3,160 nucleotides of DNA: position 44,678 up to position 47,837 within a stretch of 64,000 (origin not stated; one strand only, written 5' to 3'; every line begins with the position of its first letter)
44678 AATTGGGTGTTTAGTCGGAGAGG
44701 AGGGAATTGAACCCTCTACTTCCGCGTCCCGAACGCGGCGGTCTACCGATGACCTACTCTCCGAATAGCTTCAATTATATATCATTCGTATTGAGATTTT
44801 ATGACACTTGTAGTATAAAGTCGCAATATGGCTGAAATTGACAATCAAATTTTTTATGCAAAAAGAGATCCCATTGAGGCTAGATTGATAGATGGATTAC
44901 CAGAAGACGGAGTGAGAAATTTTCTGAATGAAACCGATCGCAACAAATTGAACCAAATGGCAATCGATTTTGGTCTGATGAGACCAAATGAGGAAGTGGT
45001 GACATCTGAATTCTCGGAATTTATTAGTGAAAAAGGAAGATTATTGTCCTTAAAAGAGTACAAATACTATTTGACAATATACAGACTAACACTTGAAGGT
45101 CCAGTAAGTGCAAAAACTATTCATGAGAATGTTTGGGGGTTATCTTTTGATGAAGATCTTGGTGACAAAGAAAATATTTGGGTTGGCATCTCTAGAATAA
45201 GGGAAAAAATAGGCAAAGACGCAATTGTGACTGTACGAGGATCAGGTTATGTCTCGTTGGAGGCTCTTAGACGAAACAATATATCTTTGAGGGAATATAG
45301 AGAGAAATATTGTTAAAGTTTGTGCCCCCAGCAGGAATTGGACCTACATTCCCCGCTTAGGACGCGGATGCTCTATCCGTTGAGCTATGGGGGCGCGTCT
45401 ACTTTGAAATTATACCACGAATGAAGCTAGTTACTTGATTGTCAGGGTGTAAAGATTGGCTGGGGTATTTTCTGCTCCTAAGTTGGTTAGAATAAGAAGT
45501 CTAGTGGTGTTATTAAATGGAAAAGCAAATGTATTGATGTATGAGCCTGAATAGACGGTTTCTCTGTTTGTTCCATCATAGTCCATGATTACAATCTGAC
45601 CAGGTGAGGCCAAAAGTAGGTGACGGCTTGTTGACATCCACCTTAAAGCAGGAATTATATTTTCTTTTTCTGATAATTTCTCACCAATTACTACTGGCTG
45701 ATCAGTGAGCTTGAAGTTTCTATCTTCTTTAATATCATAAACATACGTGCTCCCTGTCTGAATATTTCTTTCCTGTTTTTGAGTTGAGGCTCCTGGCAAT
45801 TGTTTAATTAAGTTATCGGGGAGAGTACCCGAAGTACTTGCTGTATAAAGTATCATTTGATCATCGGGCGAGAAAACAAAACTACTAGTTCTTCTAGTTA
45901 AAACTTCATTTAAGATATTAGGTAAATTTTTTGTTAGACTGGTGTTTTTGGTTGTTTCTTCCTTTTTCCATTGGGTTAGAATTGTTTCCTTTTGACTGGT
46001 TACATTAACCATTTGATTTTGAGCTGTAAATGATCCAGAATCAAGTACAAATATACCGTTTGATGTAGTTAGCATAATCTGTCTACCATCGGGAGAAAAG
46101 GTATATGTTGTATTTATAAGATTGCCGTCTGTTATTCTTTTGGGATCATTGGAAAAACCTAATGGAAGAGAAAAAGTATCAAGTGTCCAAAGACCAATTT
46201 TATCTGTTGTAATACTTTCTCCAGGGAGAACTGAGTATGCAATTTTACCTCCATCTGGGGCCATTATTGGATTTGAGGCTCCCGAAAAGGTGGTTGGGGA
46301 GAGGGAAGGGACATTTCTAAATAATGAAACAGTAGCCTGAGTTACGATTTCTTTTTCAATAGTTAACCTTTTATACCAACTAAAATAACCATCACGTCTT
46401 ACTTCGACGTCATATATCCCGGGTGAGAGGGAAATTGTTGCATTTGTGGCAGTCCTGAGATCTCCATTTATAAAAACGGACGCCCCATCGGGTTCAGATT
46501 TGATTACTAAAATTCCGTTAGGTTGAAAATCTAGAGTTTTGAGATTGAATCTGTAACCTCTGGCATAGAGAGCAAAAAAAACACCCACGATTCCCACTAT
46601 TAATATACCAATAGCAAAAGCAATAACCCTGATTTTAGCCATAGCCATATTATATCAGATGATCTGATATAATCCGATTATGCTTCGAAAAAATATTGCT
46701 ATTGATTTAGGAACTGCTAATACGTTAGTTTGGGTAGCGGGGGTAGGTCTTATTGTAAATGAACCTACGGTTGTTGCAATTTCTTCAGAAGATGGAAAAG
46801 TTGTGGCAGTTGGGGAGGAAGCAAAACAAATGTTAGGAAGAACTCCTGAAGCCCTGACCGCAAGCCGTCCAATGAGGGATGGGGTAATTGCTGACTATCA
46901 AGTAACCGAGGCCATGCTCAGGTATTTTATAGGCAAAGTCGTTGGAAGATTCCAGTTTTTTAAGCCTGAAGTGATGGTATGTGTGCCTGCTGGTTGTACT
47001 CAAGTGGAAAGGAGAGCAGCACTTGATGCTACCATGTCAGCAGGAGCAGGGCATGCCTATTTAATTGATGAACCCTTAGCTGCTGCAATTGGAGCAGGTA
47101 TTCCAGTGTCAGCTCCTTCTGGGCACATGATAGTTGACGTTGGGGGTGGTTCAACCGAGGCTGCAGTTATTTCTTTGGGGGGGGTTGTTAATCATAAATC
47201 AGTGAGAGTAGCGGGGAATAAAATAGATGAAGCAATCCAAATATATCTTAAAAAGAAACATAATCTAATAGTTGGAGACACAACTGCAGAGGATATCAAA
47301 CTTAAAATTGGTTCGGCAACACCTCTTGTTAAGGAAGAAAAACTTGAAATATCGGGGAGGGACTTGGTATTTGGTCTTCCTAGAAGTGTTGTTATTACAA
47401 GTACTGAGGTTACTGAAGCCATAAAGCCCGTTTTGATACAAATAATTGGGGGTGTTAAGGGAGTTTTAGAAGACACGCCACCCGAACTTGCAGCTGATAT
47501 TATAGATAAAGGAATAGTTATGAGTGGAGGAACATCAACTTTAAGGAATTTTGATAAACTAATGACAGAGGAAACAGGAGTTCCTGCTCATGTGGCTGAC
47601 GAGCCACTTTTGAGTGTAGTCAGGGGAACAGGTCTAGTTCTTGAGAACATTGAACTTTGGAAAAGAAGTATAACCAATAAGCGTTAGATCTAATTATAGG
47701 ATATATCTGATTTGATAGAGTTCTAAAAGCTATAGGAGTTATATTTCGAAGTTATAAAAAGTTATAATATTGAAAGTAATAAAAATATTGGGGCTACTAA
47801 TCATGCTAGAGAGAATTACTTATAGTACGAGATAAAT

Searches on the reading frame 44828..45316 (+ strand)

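Call 80: search_protein_families(library=pfam, proteins=[window:44828-45316:+], max_evalue=0.0001)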
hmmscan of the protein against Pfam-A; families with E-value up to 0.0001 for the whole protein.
window:44828-45316:+ (162 aa): 1 family
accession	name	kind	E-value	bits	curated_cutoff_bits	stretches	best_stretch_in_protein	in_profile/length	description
PF00486.34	Trans_reg_C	-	2.9e-08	34.1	26.2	1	92-142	24-76/77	Transcriptional regulatory protein, C terminal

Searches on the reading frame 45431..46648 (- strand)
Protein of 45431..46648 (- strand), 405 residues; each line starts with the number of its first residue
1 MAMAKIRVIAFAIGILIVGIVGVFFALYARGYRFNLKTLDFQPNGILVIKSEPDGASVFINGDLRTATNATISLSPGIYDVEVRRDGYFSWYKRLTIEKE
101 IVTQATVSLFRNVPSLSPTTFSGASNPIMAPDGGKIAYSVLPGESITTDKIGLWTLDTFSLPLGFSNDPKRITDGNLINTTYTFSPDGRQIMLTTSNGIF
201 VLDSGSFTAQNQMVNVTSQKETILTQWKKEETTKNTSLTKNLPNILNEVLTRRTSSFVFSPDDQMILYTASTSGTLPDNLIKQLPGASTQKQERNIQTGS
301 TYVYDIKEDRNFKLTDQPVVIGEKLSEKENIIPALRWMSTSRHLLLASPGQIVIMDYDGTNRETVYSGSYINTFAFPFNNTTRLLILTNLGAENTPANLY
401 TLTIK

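Call 80: search_protein_families(library=pfam, proteins=[window:45431-46648:-], max_evalue=0.0001)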
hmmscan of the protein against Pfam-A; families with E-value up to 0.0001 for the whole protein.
window:45431-46648:- (405 aa): 2 families
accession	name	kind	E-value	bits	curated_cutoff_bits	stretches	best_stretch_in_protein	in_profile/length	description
PF08308.17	PEGA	-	1.3e-11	44.7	20.8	1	45-109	2-67/71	PEGA domain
PF07676.18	PD40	-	9.4e-06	25.9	20.9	0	169-192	1-24/38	WD40-like Beta Propeller Repeat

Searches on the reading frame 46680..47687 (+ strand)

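Call 80: search_protein_families(library=pfam, proteins=[window:46680-47687:+], max_evalue=0.0001)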
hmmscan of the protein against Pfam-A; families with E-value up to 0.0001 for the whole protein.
window:46680-47687:+ (335 aa): 4 families
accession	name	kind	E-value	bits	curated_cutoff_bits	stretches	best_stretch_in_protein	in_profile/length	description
PF06723.19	MreB_Mbl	-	2e-134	448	27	1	4-326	2-324/327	MreB/Mbl protein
PF00022.25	Actin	-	2.9e-09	36.5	27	1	29-194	31-191/410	Actin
PF14450.12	FtsA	-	1e-08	36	31.8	1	151-307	2-111/127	Cell division protein FtsA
PF00012.26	HSP70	-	4.6e-08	32.2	20.6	1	97-194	135-238/599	Hsp70 protein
